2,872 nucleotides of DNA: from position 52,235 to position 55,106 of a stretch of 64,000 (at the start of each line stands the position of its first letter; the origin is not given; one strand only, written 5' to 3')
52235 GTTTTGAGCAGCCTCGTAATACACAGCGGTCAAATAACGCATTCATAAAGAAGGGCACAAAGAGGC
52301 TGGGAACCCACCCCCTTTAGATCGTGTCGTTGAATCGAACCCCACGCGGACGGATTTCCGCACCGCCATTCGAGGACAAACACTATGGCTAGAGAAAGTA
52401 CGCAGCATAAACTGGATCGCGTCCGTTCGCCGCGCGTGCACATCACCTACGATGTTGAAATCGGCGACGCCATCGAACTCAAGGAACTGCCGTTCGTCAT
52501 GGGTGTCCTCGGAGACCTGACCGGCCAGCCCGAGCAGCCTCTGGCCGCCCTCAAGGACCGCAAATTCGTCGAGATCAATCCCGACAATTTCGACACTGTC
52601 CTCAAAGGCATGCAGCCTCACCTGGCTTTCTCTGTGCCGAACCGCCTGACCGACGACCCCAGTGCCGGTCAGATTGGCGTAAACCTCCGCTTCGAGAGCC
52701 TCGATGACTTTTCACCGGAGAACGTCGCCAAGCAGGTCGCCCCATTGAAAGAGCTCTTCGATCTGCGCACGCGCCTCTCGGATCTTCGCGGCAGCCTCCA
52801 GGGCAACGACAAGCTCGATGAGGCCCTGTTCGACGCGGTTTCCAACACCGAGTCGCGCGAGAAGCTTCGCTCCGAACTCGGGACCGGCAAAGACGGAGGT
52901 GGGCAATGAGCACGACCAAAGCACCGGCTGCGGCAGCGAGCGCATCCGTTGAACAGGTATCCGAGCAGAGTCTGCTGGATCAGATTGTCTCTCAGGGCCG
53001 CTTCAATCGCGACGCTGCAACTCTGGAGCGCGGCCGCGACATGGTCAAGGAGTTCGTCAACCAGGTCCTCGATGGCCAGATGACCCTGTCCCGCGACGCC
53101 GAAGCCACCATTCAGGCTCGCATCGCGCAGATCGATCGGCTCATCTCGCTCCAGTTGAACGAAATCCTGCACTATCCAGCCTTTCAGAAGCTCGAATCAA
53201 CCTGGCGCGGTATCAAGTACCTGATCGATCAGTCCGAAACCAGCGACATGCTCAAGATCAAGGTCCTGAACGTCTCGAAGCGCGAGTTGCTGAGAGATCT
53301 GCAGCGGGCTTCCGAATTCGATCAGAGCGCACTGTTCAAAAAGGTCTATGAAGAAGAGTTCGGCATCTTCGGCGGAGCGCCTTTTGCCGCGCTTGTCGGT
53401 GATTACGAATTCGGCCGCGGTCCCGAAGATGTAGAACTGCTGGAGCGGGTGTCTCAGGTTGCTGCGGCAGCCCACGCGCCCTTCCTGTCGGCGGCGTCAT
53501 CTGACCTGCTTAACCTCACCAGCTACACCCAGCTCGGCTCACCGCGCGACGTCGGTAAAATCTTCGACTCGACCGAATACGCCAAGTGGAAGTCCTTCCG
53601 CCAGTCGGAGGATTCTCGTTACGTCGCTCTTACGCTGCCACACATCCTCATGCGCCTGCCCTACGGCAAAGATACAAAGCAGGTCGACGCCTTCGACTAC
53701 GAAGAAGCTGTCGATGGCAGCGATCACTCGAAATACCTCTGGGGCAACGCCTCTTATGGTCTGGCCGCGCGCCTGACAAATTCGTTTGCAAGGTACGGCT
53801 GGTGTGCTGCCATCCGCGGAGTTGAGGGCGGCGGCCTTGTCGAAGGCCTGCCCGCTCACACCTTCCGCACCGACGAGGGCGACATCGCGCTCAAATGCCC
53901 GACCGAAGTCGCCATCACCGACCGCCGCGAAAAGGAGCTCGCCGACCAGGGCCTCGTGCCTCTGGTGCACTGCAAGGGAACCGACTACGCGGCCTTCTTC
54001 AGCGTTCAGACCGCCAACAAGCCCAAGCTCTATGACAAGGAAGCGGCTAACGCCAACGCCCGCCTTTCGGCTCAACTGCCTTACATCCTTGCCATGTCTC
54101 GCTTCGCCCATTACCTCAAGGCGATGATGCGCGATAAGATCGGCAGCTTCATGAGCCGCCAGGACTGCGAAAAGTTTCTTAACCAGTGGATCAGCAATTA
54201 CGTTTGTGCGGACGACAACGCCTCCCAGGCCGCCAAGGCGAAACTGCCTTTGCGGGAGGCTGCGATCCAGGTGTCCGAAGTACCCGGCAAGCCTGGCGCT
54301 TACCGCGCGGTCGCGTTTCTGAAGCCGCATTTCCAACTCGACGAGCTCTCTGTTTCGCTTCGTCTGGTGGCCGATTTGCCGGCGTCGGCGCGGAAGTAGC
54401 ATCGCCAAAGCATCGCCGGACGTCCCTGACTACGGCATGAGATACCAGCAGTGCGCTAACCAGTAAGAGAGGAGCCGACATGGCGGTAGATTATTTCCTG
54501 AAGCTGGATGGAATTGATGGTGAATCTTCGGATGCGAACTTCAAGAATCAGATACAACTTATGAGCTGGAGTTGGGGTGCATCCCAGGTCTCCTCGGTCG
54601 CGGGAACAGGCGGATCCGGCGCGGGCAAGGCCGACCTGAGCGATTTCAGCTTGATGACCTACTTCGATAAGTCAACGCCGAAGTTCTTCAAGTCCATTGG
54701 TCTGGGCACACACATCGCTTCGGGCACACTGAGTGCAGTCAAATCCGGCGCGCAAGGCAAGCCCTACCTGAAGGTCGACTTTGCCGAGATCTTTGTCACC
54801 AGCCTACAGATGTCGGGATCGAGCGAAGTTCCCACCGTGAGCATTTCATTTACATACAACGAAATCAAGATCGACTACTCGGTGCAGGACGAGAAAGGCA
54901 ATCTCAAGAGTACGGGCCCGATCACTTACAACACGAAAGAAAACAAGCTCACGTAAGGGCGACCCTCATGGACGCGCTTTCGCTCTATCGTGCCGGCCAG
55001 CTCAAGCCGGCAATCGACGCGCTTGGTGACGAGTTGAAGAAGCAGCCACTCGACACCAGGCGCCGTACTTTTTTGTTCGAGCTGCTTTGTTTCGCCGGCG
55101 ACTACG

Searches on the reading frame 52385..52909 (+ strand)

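Call 5: search_protein_families(library=pfam, proteins=[window:52385-52909:+], max_evalue=0.01)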
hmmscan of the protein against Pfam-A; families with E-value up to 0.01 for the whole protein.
window:52385-52909:+ (174 aa): 1 family
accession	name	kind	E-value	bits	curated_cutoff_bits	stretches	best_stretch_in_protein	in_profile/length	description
PF05591.17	T6SS_VipA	-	1.2e-58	197.7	24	1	11-165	2-154/155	Type VI secretion system, VipA, VC_A0107 or Hcp2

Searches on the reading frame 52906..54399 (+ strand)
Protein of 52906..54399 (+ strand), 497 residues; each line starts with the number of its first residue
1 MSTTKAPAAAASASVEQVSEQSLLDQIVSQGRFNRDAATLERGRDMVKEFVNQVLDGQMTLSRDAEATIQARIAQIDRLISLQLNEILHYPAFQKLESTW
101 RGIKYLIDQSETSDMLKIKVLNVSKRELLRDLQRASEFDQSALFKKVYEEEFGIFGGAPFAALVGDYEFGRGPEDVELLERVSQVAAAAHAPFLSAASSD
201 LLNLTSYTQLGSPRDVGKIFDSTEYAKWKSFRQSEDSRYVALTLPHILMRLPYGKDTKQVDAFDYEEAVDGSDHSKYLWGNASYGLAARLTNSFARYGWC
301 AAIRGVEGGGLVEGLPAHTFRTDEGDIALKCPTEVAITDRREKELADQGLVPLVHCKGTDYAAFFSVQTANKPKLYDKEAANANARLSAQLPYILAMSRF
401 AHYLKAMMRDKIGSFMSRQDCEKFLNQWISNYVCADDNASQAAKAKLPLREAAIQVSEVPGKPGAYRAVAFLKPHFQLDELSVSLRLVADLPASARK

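Call 5: search_protein_families(library=pfam, proteins=[window:52906-54399:+], max_evalue=0.01)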
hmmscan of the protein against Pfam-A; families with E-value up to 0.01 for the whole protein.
window:52906-54399:+ (497 aa): 2 families
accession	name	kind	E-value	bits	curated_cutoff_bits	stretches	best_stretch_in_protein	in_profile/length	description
PF05943.17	VipB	-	1e-136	455.4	27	1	71-370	2-300/301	EvpB/VC_A0108, tail sheath N-terminal domain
PF18945.5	VipB_2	-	2.2e-48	163.6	27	1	381-491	2-112/112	EvpB/VC_A0108, tail sheath gpW/gp25-like domain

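Call 54: search_dna_similar(query=window:52906-54399:+, collection=plasmids, mode=protein, max_rows=15)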
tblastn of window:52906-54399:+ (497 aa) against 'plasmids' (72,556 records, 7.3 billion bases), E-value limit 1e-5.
Records with a match: 584; places in all: 705; records where one place covers at least 80% of the query: 576.
Best place of each record, by identity: 80-90% 1; 60-80% 146; <60% 437.
By first word of the organism name: Ralstonia 126; Rhizobium 94; Escherichia 80; Campylobacter 38; Cronobacter 21; Leisingera 18; Pantoea 15; Vibrio 15; Burkholderia 14; Enterobacter 13; and 56 more.
By predicted mobility (MOB-suite, as given by PLSDB): non-mobilizable 281; conjugative 165; mobilizable 138.
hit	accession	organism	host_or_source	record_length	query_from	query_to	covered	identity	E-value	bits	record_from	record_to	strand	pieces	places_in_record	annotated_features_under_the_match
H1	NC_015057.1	Granulicella tundricola MP5ACTX9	-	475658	23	496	95%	81.6%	0e+0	776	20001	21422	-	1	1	tssC: type VI secretion system contractile sheath large subunit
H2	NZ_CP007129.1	Gemmatirosa kalamazoonensis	-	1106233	23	495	95%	69.8%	0e+0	644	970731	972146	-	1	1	record has no annotation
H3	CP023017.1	Ralstonia solanacearum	Solanum tuberosum,single cell,Potato ...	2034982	23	492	95%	65.0%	0e+0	618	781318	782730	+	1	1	type VI secretion system-associated protein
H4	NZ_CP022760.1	Ralstonia solanacearum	Solanum tuberosum,single cell,Potato ...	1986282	23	492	95%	65.0%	0e+0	617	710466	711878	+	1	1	none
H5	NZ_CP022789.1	Ralstonia solanacearum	Solanum tuberosum,single cell,Potato ...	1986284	23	492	95%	65.0%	0e+0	617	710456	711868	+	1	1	none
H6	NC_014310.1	Ralstonia solanacearum PSI07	-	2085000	23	492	95%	65.0%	0e+0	617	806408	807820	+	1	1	none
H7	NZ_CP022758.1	Ralstonia solanacearum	Solanum tuberosum,single cell,Potato ...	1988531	23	492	95%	65.0%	0e+0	617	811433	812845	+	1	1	none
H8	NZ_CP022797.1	Ralstonia solanacearum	Solanum tuberosum,single cell,Potato ...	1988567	23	492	95%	65.0%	0e+0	617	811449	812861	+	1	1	none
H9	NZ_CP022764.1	Ralstonia solanacearum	Solanum tuberosum,single cell,Potato ...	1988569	23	492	95%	65.0%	0e+0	617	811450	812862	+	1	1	none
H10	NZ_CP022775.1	Ralstonia solanacearum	Solanum tuberosum,single cell,Potato ...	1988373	23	492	95%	65.0%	0e+0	617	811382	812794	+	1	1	none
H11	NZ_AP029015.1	Ralstonia pseudosolanacearum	-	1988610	23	492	95%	65.0%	0e+0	617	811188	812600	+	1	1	none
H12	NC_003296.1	Ralstonia pseudosolanacearum GMI1000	-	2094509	23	492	95%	65.0%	0e+0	615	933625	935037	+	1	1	none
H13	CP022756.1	Ralstonia solanacearum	Solanum tuberosum,single cell,Potato ...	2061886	23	492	95%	65.0%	0e+0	615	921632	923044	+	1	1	type VI secretion system contractile sheath large subunit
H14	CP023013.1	Ralstonia solanacearum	Solanum tuberosum,single cell,Potato ...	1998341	23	492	95%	65.0%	0e+0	615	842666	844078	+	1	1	type VI secretion system contractile sheath large subunit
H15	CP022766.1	Ralstonia solanacearum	Solanum tuberosum,single cell,Potato ...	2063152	23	492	95%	65.0%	0e+0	615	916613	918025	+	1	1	type VI secretion system contractile sheath large subunit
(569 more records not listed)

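Call 55: get_annotated_region(hit=H1, flank=16000)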
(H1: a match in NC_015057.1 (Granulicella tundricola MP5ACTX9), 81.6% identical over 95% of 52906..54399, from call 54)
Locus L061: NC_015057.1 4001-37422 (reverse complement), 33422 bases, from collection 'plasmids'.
description: Granulicella tundricola MP5ACTX9 plasmid pACIX901, complete sequence
organism: Granulicella tundricola MP5ACTX9 (NCBI taxid 1198114)
taxonomy: Bacteria; Acidobacteriota; Terriglobia; Terriglobales; Acidobacteriaceae; Granulicella; Granulicella tundricola; Granulicella tundricola MP5ACTX9
host: -; source: -; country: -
typing (MOB-suite, as given by PLSDB): non-mobilizable
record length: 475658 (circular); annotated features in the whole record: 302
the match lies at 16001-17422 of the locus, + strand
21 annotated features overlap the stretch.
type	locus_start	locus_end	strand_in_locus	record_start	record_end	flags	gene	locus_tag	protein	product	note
CDS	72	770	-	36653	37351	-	-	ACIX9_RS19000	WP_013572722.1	GntR family transcriptional regulator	-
CDS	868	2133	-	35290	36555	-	-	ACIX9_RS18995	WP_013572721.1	Xaa-Pro peptidase family protein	GO:0006508 - proteolysis [Evidence IEA]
CDS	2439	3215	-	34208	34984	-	-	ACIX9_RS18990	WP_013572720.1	Stp1/IreP family PP2C-type Ser/Thr phosphatase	GO:0006470 - protein dephosphorylation [Evidence IEA]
CDS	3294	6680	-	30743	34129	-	-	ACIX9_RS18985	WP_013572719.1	ImcF-related family protein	-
CDS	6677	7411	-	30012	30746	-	-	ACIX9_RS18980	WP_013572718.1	DotU family type IV/VI secretion system protein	-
CDS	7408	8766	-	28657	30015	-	tssK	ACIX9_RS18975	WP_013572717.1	type VI secretion system baseplate subunit TssK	GO:0033103 - protein secretion by the type VI secretion system [Evidence IEA]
CDS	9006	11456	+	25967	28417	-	-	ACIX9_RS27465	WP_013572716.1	hypothetical protein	-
CDS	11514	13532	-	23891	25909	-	-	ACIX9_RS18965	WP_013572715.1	amidohydrolase family protein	-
CDS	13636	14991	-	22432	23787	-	tssK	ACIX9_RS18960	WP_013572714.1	type VI secretion system baseplate subunit TssK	GO:0033103 - protein secretion by the type VI secretion system [Evidence IEA]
CDS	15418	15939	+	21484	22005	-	tssB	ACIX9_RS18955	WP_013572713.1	type VI secretion system contractile sheath small subunit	GO:0033103 - protein secretion by the type VI secretion system [Evidence IEA]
CDS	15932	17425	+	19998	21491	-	tssC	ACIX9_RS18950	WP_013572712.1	type VI secretion system contractile sheath large subunit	GO:0033103 - protein secretion by the type VI secretion system [Evidence IEA]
CDS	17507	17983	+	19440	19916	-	-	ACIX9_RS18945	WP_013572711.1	type VI secretion system tube protein Hcp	-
CDS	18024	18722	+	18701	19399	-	-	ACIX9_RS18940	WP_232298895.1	type VI secretion system accessory protein TagJ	-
CDS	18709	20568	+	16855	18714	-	tssA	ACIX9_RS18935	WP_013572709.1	type VI secretion system protein TssA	-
CDS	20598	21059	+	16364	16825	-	tssE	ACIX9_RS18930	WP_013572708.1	type VI secretion system baseplate subunit TssE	GO:0033103 - protein secretion by the type VI secretion system [Evidence IEA]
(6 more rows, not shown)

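Call 57: get_annotated_region(hit=H2, flank=16000)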
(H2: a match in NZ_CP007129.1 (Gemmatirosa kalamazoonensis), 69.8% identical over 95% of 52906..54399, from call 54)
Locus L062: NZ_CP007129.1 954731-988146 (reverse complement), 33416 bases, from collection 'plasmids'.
description: Gemmatirosa kalamazoonensis strain KBS708 plasmid 1, complete sequence
organism: Gemmatirosa kalamazoonensis (NCBI taxid 861299)
taxonomy: Bacteria; Gemmatimonadota; Gemmatimonadia; Gemmatimonadales; Gemmatimonadaceae; Gemmatirosa; Gemmatirosa kalamazoonensis
host: -; source: -; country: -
typing (MOB-suite, as given by PLSDB): non-mobilizable
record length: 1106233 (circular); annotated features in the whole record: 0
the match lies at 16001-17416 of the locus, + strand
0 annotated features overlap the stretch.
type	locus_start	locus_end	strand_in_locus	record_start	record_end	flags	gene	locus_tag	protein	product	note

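Call 58: get_annotated_region(hit=H13, flank=16000)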
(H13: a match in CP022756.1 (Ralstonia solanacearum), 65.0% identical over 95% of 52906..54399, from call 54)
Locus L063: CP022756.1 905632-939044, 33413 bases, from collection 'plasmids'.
description: Ralstonia solanacearum strain T117 plasmid unnamed, complete sequence
organism: Ralstonia solanacearum (NCBI taxid 305)
taxonomy: Bacteria; Pseudomonadota; Betaproteobacteria; Burkholderiales; Burkholderiaceae; Ralstonia; Ralstonia solanacearum
host: -; source: Solanum tuberosum,single cell,Potato bacterial wilt; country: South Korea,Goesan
typing (MOB-suite, as given by PLSDB): mobilizable; relaxase MOBP
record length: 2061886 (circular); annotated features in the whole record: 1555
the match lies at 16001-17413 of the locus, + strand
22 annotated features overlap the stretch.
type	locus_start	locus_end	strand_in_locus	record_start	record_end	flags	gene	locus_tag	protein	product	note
CDS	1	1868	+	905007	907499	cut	-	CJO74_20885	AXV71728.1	hypothetical protein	-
CDS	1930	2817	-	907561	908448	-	-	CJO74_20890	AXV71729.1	hypothetical protein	-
CDS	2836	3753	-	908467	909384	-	-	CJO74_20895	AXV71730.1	hypothetical protein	-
CDS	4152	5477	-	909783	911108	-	-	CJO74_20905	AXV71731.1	IS4 family transposase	-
CDS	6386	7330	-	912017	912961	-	-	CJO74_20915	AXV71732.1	hypothetical protein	-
CDS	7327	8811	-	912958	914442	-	-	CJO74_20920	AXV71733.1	hypothetical protein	-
CDS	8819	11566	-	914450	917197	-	-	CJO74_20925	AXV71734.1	type VI secretion system tip protein VgrG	-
CDS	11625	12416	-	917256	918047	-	-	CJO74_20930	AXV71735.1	type VI secretion system protein ImpK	-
CDS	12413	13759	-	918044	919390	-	-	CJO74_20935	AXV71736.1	type VI secretion system baseplate subunit TssK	-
CDS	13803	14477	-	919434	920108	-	-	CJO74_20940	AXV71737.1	type VI secretion system lipoprotein TssJ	-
CDS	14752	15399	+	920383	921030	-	-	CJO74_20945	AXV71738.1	hypothetical protein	-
CDS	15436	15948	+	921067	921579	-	-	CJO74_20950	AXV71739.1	type VI secretion system contractile sheath small subunit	-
CDS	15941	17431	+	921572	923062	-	-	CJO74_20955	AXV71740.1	type VI secretion system contractile sheath large subunit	-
CDS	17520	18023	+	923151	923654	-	-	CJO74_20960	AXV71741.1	type VI secretion system tube protein Hcp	-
CDS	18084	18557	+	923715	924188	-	-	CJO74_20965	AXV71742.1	type VI secretion protein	-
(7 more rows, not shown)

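Call 62: search_dna_similar(query=window:52906-54399:+, collection=plasmids, mode=protein, max_rows=40, rows=spread)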
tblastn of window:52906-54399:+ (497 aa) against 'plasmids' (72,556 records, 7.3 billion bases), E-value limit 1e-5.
Records with a match: 584; places in all: 705; records where one place covers at least 80% of the query: 576.
Best place of each record, by identity: 80-90% 1; 60-80% 146; <60% 437.
By first word of the organism name: Ralstonia 126; Rhizobium 94; Escherichia 80; Campylobacter 38; Cronobacter 21; Leisingera 18; Pantoea 15; Vibrio 15; Burkholderia 14; Enterobacter 13; and 56 more.
By predicted mobility (MOB-suite, as given by PLSDB): non-mobilizable 281; conjugative 165; mobilizable 138.
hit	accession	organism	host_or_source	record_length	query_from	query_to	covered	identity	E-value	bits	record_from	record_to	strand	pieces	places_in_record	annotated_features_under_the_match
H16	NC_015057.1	Granulicella tundricola MP5ACTX9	-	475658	23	496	95%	81.6%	0e+0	776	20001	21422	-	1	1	tssC: type VI secretion system contractile sheath large subunit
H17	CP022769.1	Ralstonia solanacearum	Solanum tuberosum,single cell,Potato ...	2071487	23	492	95%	65.0%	0e+0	615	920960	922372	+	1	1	type VI secretion system contractile sheath large subunit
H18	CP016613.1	Ralstonia solanacearum FJAT-91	healthy tomato plant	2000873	23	492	95%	65.0%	0e+0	615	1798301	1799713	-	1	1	EvpB family type VI secretion protein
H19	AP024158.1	Ralstonia solanacearum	Zingiber officinale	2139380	23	492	95%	65.0%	0e+0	615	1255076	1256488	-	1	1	hypothetical protein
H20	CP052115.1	Ralstonia solanacearum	tomato,cell culture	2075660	23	492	95%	65.0%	0e+0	615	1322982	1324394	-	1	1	tssC: type VI secretion system contractile sheath large subunit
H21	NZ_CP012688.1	Ralstonia solanacearum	Solanum commersonii,whole organism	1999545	23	492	95%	65.0%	0e+0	613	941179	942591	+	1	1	none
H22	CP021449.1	Ralstonia solanacearum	sesame seedling,cell culture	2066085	23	492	95%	64.8%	0e+0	613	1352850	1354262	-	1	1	transposase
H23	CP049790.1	Ralstonia solanacearum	whole organism,isolated from the ...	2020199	23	492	95%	64.8%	0e+0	613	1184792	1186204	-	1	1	tssC: type VI secretion system contractile sheath large subunit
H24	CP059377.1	Ralstonia solanacearum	cell clture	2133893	23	492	95%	64.8%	0e+0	613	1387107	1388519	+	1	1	tssC: type VI secretion system contractile sheath large subunit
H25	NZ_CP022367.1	Azospirillum sp. TSH58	single cell,paddy soils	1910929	23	493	95%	62.1%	0e+0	588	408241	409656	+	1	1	record has no annotation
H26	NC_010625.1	Paraburkholderia phymatum STM815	-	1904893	23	495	95%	56.2%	3e-169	536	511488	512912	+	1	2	record has no annotation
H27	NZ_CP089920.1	Rahnella victoriana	single cell,soil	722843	24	494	95%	54.9%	1e-165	526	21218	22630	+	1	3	tssC: type VI secretion system contractile sheath large subunit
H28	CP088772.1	Escherichia coli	Homo sapiens,blood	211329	24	493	95%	54.8%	3e-160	510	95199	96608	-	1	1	tssC: type VI secretion system contractile sheath large subunit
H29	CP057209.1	Escherichia coli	culture,Pooled sheep faecal samples ...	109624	24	495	95%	53.7%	5e-158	504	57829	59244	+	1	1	tssC: type VI secretion system contractile sheath large subunit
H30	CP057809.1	Escherichia coli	culture,Pooled pig faecal samples ...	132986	24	495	95%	53.3%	4e-160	510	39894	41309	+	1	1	tssC: type VI secretion system contractile sheath large subunit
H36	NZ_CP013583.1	Rhizobium phaseoli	Phaseolus vulgaris,Whole ...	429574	41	497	92%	52.6%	4e-139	449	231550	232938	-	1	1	tssC: type VI secretion system contractile sheath large subunit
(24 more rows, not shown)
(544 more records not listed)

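Call 63: get_annotated_region(hit=H36, flank=18000)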
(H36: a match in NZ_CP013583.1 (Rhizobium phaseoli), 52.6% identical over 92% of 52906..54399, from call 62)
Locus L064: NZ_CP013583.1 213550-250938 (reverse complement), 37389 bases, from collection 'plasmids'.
description: Rhizobium phaseoli strain N261 plasmid pRphaN261c, complete sequence
organism: Rhizobium phaseoli (NCBI taxid 396)
taxonomy: Bacteria; Pseudomonadota; Alphaproteobacteria; Hyphomicrobiales; Rhizobiaceae; Rhizobium; Rhizobium phaseoli
host: -; source: Phaseolus vulgaris,Whole organism,Legume-root nodule,legume-root nodule; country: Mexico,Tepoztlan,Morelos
typing (MOB-suite, as given by PLSDB): conjugative; replicon rep_cluster_287; relaxase MOBQ; mating-pair formation MPF_T
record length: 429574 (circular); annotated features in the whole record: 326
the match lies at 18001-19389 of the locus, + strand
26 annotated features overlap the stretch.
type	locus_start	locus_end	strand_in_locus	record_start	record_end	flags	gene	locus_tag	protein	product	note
CDS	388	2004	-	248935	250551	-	-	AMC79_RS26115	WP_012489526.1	hypothetical protein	-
CDS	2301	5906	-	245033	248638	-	tssM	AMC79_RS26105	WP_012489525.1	type VI secretion system membrane subunit TssM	GO:0033103 - protein secretion by the type VI secretion system [Evidence IEA]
CDS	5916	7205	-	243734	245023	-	icmH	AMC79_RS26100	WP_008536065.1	type IVB secretion system protein IcmH/DotU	-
CDS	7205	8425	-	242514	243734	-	-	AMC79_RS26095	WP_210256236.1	type VI secretion system-associated FHA domain protein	-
CDS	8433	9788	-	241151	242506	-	tssK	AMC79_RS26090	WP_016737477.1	type VI secretion system baseplate subunit TssK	GO:0033103 - protein secretion by the type VI secretion system [Evidence IEA]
CDS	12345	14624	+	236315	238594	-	-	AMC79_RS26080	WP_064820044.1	hypothetical protein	-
CDS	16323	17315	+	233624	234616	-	tssA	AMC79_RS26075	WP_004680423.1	type VI secretion system protein TssA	-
CDS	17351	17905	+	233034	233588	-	tssB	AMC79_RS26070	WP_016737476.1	type VI secretion system contractile sheath small subunit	GO:0033103 - protein secretion by the type VI secretion system [Evidence IEA]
CDS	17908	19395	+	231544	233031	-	tssC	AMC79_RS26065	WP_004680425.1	type VI secretion system contractile sheath large subunit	GO:0033103 - protein secretion by the type VI secretion system [Evidence IEA]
CDS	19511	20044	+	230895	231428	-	-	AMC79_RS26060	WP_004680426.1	type VI secretion system tube protein Hcp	-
CDS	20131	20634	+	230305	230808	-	tssE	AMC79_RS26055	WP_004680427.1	type VI secretion system baseplate subunit TssE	GO:0033103 - protein secretion by the type VI secretion system [Evidence IEA]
CDS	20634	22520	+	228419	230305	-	tssF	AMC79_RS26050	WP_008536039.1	type VI secretion system baseplate subunit TssF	GO:0033103 - protein secretion by the type VI secretion system [Evidence IEA]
CDS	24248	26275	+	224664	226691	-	tssI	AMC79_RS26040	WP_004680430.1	type VI secretion system tip protein TssI/VgrG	GO:0033103 - protein secretion by the type VI secretion system [Evidence IEA]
CDS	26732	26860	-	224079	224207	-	-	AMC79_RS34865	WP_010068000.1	hypothetical protein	-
CDS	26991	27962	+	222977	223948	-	-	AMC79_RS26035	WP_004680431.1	hypothetical protein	-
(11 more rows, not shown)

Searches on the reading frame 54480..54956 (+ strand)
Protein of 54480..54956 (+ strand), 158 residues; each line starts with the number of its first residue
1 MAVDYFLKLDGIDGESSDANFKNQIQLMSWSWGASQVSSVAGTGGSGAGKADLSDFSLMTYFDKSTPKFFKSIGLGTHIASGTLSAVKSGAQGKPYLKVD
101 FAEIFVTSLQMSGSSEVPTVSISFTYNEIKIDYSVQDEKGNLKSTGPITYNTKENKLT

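Call 5: search_protein_families(library=pfam, proteins=[window:54480-54956:+], max_evalue=0.01)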
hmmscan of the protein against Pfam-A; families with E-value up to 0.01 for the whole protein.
window:54480-54956:+ (158 aa): 1 family
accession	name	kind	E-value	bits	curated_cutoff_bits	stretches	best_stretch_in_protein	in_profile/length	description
PF05638.18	T6SS_HCP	-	1.2e-31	110.1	23.5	1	6-133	1-129/129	Type VI secretion system effector, Hcp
